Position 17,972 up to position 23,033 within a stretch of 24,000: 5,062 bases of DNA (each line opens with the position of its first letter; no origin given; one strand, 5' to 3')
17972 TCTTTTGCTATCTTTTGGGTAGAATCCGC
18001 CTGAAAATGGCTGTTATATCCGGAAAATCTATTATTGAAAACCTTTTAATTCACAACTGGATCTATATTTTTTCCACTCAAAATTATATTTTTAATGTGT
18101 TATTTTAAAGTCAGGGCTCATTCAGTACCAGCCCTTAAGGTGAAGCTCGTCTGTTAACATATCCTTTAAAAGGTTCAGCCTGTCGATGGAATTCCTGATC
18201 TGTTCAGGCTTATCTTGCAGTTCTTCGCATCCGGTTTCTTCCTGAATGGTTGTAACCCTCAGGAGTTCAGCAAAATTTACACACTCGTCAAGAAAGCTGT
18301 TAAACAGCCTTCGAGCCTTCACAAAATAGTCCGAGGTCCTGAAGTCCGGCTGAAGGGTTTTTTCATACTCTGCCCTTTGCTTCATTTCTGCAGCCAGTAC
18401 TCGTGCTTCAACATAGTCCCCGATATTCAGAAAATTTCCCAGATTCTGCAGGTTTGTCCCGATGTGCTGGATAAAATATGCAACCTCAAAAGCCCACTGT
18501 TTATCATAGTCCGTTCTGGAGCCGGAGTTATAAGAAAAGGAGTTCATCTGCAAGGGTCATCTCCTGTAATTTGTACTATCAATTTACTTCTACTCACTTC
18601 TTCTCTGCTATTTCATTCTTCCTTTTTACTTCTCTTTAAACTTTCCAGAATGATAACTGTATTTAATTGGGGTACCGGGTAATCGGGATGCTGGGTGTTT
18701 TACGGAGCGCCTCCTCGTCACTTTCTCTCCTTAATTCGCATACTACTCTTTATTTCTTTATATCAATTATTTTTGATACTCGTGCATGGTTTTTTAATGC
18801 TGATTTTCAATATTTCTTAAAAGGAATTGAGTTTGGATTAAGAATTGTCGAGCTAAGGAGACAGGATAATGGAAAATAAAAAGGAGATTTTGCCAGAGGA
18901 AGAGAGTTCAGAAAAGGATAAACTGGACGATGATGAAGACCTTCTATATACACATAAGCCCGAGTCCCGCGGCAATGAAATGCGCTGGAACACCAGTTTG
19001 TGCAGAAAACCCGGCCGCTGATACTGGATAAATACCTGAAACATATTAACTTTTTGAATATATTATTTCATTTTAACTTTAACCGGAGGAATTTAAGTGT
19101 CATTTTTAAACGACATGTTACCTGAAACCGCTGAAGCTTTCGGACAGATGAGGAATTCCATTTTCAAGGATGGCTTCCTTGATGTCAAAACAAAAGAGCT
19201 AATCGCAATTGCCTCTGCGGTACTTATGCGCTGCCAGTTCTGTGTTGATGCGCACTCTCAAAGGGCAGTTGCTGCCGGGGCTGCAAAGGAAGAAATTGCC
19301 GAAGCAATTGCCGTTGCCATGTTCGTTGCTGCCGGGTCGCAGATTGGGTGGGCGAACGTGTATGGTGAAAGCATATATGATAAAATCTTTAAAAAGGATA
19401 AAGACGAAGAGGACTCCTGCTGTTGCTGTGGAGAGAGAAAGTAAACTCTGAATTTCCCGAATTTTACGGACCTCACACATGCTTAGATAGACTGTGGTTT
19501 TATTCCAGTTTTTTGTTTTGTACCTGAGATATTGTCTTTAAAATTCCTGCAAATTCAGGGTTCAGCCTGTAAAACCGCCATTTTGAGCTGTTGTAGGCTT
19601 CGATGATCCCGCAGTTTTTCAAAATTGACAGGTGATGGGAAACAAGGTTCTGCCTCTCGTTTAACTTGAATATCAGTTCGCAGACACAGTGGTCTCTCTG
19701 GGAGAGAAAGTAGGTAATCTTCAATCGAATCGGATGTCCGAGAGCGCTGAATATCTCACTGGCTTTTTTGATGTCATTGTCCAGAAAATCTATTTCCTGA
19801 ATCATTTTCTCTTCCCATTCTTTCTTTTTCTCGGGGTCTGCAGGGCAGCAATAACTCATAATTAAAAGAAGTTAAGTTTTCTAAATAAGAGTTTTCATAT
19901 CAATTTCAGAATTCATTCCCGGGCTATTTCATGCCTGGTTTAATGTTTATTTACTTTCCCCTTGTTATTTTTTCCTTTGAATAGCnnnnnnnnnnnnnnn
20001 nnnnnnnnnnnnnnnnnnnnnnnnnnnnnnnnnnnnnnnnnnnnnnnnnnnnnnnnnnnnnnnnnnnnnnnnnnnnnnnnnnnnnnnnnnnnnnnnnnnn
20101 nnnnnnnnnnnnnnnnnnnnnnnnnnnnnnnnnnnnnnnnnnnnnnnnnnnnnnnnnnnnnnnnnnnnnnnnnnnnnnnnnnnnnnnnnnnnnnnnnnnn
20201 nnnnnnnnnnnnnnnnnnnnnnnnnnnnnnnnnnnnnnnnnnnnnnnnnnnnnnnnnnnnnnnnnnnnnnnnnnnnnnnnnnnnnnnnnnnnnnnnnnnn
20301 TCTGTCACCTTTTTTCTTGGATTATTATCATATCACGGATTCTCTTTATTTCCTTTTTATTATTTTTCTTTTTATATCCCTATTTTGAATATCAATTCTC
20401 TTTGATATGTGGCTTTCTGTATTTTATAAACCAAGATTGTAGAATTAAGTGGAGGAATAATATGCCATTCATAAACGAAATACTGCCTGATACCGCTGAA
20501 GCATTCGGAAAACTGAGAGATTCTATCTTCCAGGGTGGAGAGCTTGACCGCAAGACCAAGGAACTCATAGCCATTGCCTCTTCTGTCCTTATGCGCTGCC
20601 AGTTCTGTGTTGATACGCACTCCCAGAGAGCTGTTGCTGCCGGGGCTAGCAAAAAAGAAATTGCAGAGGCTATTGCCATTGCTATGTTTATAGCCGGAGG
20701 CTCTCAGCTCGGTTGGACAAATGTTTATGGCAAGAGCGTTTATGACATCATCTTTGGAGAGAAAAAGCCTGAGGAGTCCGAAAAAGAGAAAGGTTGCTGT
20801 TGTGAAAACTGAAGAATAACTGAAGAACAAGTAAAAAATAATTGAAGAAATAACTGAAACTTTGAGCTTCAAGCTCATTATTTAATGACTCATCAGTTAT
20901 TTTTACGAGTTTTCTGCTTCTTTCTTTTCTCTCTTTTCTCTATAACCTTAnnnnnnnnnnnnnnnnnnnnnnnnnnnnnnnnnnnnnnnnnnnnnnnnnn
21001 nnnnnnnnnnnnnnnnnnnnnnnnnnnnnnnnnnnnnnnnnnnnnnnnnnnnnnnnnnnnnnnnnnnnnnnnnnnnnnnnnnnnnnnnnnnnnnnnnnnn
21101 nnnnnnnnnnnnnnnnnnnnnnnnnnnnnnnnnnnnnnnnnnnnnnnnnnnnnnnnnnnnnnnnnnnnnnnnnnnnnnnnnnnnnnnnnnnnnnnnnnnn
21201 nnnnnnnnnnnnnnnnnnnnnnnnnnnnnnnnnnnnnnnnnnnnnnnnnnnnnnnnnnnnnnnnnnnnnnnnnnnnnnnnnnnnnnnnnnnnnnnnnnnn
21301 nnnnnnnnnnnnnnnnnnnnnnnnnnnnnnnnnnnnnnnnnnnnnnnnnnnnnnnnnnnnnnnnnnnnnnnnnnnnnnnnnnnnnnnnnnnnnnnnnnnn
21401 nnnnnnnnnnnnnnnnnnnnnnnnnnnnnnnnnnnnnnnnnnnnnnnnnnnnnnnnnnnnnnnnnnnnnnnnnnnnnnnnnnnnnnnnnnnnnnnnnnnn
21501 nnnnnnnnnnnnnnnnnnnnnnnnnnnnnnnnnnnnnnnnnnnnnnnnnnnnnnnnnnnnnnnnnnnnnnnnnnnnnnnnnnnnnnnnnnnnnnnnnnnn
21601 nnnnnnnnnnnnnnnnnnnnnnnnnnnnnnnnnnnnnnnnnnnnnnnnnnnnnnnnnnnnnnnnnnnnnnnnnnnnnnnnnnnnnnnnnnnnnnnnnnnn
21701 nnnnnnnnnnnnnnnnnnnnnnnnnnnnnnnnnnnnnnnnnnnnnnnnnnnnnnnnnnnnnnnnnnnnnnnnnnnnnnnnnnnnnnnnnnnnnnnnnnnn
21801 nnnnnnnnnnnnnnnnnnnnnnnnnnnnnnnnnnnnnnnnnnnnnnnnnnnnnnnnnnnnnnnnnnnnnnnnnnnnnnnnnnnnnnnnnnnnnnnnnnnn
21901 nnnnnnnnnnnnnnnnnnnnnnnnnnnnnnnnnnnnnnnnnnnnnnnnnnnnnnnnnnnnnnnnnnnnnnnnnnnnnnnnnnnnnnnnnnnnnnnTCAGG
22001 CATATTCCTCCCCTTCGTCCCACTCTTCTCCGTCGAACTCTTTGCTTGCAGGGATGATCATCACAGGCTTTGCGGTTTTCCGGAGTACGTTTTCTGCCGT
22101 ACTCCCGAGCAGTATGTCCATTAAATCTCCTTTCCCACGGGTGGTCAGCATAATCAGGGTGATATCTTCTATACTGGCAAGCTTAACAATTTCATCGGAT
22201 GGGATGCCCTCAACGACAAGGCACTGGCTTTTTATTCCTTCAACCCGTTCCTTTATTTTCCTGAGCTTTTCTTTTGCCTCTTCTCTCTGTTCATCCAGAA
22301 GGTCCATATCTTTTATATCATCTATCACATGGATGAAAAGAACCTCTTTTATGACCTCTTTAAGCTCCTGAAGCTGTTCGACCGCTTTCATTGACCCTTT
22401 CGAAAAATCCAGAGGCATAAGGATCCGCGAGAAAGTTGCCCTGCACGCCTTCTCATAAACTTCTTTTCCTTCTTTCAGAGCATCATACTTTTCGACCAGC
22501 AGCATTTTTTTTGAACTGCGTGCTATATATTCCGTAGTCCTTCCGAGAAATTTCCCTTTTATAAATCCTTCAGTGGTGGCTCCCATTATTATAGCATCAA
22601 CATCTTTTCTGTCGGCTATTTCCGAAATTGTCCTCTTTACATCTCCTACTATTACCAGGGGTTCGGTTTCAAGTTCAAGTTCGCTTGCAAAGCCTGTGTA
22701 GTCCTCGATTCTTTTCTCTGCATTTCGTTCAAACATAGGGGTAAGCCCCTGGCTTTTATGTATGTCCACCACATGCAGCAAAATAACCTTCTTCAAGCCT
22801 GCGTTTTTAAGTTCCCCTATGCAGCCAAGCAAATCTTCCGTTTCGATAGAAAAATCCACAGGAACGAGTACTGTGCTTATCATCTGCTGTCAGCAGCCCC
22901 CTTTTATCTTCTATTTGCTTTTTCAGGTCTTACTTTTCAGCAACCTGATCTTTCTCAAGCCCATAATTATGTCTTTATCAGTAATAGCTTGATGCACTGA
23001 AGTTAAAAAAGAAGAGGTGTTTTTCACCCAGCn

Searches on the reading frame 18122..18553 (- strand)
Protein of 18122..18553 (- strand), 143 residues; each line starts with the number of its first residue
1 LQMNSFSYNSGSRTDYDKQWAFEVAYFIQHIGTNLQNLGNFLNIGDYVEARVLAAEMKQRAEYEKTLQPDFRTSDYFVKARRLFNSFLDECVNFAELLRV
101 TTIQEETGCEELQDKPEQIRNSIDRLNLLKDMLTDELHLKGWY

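Call 5: search_protein_families(library=pfam, proteins=[window:18122-18553:-], max_evalue=0.1)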
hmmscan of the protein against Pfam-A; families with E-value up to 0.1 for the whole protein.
window:18122-18553:- (143 aa): 1 family
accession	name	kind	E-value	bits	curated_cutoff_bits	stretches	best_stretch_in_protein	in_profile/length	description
PF24852.1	DUF7726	-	0.059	13.9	26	0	22-43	23-44/73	Domain of unknown function (DUF7726)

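Call 6: search_protein_families(library=ncbifam, proteins=[window:18122-18553:-], max_evalue=0.1)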
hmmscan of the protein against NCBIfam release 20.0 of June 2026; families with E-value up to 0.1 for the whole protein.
window:18122-18553:- (143 aa): 0 families

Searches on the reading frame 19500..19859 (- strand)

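Call 5: search_protein_families(library=pfam, proteins=[window:19500-19859:-], max_evalue=0.1)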
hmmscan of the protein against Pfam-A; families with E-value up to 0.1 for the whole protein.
window:19500-19859:- (119 aa): 1 family
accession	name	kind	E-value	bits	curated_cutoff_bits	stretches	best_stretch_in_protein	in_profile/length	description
PF01022.26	HTH_5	-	2.4e-14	53.4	22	1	43-87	2-46/47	Bacterial regulatory protein, arsR family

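Call 6: search_protein_families(library=ncbifam, proteins=[window:19500-19859:-], max_evalue=0.1)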
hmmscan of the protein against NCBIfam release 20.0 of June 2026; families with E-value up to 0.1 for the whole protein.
window:19500-19859:- (119 aa): 10 families
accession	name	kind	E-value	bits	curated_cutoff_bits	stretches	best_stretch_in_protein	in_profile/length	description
NF033788.1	HTH_metalloreg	subfamily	7.1e-22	77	55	1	34-102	2-71/77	metalloregulator ArsR/SmtB family transcription factor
NF007528.0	PRK10141.1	subfamily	2.5e-11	43.5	97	1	35-104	8-78/117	metalloregulator ArsR/SmtB family transcription factor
NF040642.1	sulf_sens_BigR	equivalog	4.7e-11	42.6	155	1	31-104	8-81/95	sulfite-sensing transcriptional repressor BigR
NF033789.1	repress_SdpR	subfamily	2.7e-09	36.8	100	1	36-101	1-66/79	autorepressor SdpR family transcription factor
NF045707.1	Dbac_1936_reg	equivalog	4.3e-07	29.9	115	1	29-114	3-89/99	ArsR/SmtB-type metalloregulator TsoR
NF041413.1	ArsR_Rv2640c_fam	equivalog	2.5e-06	27.8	155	1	37-109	36-111/118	Rv2640c family ArsR-like transcriptional regulator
NF047906.1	CdPbTransRegCmtR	equivalog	1.3e-05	25.1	150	1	38-111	16-90/104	Cd(II)/Pb(II)-sensing metalloregulatory transcriptional regulator CmtR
NF053602.1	Phr_regulator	exception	5.5e-05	22.8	320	1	36-88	5-57/191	heat shock transcription regulator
NF052532.1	TransRegPagRBaca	equivalog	0.00016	21.7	170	1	28-83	12-68/99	transcriptional repressor PagR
NF053755.1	MsvR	equivalog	0.00023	20.9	220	1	36-115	6-88/236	transcriptional factor MsvR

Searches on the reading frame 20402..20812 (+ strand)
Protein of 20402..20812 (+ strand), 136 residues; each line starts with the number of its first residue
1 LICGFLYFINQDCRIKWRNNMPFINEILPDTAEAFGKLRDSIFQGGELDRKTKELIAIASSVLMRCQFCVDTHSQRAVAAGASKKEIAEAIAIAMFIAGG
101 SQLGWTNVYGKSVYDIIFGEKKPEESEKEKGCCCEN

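Call 5: search_protein_families(library=pfam, proteins=[window:20402-20812:+], max_evalue=0.1)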
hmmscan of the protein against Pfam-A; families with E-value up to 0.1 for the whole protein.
window:20402-20812:+ (136 aa): 1 family
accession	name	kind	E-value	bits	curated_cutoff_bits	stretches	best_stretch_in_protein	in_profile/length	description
PF02627.25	CMD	-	2e-22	79.4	23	1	29-102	1-74/84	Carboxymuconolactone decarboxylase family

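Call 6: search_protein_families(library=ncbifam, proteins=[window:20402-20812:+], max_evalue=0.1)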
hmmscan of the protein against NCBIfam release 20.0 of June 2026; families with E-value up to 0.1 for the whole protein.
window:20402-20812:+ (136 aa): 11 families
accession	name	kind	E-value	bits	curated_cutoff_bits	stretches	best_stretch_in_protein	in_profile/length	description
TIGR00778.1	ahpD_dom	domain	7e-18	63.9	27.8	1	46-94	1-49/51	alkylhydroperoxidase AhpD family core domain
TIGR04169.1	perox_w_seleSAM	hypoth_equivalog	2.6e-13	50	120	1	24-104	15-95/109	arsenosugar biosynthesis-associated peroxidase-like protein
NF045649.1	2X_seleno_MduS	exception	9.9e-11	41.2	380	1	26-122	229-326/338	methyltransferase domain-containing selenoprotein MduS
NF041537.1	ArsM_AhpD_UU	exception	6.3e-10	38.3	510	1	35-98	268-331/345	arsenite methyltransferase/AhpD domain selenoprotein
NF041047.1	GSU3128_fam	equivalog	1.4e-07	31.5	110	1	48-99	17-68/84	GSU3128 family (seleno)protein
TIGR01926.1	peroxid_rel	subfamily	3e-07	30.4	81.8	1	29-93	40-105/178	peroxidase-related enzyme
TIGR00777.1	ahpD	subfamily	0.00012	22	191.95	1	39-99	103-163/177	alkylhydroperoxidase, AhpD family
TIGR04030.1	perox_Avi_7169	hypoth_equivalog_domain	0.00025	21.2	233.15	1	42-90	63-113/185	alkylhydroperoxidase domain protein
TIGR02425.1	decarb_PcaC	equivalog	0.021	14.9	155.7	1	41-99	46-104/123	4-carboxymuconolactone decarboxylase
NF041238.1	AhpD_rel_CFYUT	equivalog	0.04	13.2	175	1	45-82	215-252/357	alkylhydroperoxidase-related (seleno)protein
NF038259.1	ectoine_DoeA_2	exception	0.044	12.5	575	1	76-101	178-203/386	ectoine hydrolase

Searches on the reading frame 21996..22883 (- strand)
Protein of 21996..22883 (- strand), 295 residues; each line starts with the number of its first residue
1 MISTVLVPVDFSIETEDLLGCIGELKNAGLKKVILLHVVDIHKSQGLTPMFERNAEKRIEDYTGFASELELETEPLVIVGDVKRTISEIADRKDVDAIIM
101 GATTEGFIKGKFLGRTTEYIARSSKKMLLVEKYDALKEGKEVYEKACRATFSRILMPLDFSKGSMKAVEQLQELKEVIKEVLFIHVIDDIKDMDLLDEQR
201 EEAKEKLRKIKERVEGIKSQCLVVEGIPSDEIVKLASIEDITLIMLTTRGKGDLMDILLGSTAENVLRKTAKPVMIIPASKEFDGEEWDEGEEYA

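Call 5: search_protein_families(library=pfam, proteins=[window:21996-22883:-], max_evalue=0.1)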
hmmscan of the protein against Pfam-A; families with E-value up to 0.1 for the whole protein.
window:21996-22883:- (295 aa): 1 family
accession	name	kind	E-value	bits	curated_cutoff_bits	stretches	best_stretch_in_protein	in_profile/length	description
PF00582.32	Usp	-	3.4e-41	141.5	24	2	151-278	2-141/141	Universal stress protein family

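Call 6: search_protein_families(library=ncbifam, proteins=[window:21996-22883:-], max_evalue=0.1)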
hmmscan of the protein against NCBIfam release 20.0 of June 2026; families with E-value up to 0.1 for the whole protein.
window:21996-22883:- (295 aa): 6 families
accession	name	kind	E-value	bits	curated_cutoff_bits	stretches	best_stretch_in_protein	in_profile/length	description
NF008380.0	PRK11175.1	equivalog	4.2e-09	35.8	227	1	200-278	222-300/313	universal stress protein UspE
NF011581.0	PRK15005.1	equivalog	2.3e-08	34.3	166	1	193-277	58-143/144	universal stress protein UspF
NF012000.0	PRK15456.1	equivalog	0.00036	20.6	189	0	200-277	63-141/142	universal stress protein UspG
NF038185.1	KdpD_non_kinase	exception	0.0026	17.1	550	1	148-272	242-364/373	KdpD-like non-kinase potassium sensor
NF007512.0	PRK10116.1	equivalog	0.011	15.8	167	0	75-130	83-137/142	universal stress protein UspC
NF012028.0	PRK15484.1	subfamily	0.014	14.6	618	1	165-244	212-282/380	lipopolysaccharide N-acetylglucosaminyltransferase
